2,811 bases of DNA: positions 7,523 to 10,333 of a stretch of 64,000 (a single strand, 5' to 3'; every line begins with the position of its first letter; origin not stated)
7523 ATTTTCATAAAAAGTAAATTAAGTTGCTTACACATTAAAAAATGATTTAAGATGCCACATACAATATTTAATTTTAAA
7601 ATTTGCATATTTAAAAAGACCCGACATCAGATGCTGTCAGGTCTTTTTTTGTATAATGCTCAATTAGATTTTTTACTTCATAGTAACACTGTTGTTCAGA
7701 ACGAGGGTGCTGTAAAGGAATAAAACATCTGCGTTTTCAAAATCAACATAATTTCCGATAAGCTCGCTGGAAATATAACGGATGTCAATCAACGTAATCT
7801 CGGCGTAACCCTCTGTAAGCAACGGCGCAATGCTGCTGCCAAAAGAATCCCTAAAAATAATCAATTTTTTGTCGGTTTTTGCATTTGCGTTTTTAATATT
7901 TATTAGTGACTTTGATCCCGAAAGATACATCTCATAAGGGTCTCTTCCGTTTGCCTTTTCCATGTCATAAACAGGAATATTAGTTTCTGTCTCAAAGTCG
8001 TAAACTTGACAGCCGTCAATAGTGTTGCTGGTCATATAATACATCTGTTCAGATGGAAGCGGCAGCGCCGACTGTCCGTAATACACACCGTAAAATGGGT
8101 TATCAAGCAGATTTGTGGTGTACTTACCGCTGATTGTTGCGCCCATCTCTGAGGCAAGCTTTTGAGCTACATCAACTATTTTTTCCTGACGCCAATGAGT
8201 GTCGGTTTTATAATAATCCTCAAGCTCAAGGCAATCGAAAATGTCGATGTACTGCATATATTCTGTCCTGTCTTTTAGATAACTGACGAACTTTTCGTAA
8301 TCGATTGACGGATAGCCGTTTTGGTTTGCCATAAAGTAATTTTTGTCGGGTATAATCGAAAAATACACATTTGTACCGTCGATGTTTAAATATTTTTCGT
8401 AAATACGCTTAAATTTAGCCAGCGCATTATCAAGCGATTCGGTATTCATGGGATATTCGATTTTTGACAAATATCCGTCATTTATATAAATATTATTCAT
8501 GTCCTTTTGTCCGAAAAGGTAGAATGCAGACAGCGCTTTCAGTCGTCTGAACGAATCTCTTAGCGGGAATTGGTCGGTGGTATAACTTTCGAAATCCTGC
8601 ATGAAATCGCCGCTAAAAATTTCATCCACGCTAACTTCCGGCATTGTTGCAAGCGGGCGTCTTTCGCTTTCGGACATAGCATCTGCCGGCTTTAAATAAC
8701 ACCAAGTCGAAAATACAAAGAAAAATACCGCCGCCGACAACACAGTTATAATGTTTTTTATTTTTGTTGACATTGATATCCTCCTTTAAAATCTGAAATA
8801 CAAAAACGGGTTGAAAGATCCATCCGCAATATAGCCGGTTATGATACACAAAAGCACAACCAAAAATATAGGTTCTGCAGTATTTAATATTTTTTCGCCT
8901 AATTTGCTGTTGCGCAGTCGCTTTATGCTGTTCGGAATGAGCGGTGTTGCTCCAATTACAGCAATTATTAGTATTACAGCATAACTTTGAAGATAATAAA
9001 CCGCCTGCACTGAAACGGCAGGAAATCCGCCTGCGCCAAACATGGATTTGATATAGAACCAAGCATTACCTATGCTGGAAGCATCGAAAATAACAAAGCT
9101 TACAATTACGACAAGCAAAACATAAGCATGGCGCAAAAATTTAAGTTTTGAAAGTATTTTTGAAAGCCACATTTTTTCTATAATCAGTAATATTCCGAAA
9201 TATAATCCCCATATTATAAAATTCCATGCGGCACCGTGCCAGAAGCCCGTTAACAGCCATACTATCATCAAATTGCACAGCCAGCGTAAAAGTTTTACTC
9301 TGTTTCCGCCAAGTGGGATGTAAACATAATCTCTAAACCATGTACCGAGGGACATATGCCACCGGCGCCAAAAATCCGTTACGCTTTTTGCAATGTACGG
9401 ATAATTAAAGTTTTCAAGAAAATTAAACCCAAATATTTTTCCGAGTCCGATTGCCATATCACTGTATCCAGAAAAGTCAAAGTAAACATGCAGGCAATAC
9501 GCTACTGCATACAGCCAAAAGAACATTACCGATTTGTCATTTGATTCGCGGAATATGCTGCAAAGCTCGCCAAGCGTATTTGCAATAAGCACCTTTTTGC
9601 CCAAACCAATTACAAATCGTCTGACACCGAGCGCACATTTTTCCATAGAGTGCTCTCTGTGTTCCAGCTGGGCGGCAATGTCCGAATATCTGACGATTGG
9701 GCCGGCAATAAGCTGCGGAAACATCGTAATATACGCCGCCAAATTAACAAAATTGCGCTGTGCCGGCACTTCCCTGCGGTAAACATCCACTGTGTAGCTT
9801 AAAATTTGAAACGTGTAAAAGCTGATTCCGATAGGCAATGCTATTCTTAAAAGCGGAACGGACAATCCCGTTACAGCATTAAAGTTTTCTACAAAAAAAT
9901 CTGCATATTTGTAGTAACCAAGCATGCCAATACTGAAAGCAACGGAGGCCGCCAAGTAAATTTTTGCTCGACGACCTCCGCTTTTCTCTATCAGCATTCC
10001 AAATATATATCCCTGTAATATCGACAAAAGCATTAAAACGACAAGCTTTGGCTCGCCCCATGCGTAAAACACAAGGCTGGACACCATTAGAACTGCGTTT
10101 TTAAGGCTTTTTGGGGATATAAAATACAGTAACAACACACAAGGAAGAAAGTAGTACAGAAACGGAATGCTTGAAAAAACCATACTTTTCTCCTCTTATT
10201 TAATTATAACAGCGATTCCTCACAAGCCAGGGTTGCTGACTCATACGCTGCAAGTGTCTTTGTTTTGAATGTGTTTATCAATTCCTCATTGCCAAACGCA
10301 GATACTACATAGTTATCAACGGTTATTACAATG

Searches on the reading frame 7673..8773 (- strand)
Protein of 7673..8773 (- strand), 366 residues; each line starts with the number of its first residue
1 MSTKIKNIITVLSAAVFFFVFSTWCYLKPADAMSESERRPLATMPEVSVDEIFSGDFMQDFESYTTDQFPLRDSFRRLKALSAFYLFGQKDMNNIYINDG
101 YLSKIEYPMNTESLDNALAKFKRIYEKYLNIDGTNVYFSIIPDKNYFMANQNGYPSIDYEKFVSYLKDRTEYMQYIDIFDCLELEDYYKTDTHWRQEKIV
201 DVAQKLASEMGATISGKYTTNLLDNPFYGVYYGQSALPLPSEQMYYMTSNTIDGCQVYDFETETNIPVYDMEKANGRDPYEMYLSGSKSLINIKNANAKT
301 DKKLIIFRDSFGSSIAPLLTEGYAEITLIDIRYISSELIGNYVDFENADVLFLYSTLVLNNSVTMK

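Call 60: search_protein_families(library=pfam, proteins=[window:7673-8773:-], max_evalue=0.00001)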
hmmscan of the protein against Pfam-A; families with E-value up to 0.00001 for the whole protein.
window:7673-8773:- (366 aa): 1 family
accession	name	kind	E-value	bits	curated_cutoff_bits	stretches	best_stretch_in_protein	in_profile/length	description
PF14286.12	DHHW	-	7.9e-07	29.1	25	0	112-326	153-382/385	DHHW protein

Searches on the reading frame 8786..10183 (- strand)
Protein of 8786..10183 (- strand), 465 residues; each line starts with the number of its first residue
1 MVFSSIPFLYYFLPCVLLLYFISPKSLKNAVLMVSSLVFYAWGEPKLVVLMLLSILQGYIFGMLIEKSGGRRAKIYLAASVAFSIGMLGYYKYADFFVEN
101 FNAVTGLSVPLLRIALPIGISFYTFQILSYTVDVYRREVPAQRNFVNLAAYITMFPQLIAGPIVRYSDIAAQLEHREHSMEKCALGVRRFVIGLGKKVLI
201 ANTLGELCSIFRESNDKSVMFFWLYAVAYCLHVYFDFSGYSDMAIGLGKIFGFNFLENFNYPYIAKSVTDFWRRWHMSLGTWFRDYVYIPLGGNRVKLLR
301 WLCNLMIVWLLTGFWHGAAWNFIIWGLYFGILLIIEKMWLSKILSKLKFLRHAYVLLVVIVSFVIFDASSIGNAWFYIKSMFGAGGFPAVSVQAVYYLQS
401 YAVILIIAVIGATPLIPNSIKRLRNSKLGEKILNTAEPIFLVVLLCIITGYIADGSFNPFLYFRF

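Call 60: search_protein_families(library=pfam, proteins=[window:8786-10183:-], max_evalue=0.00001)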
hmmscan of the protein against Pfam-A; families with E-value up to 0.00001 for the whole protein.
window:8786-10183:- (465 aa): 1 family
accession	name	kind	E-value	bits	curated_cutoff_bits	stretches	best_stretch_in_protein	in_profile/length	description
PF03062.24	MBOAT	-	1.4e-31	110.4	27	1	144-369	80-328/337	MBOAT, membrane-bound O-acyltransferase family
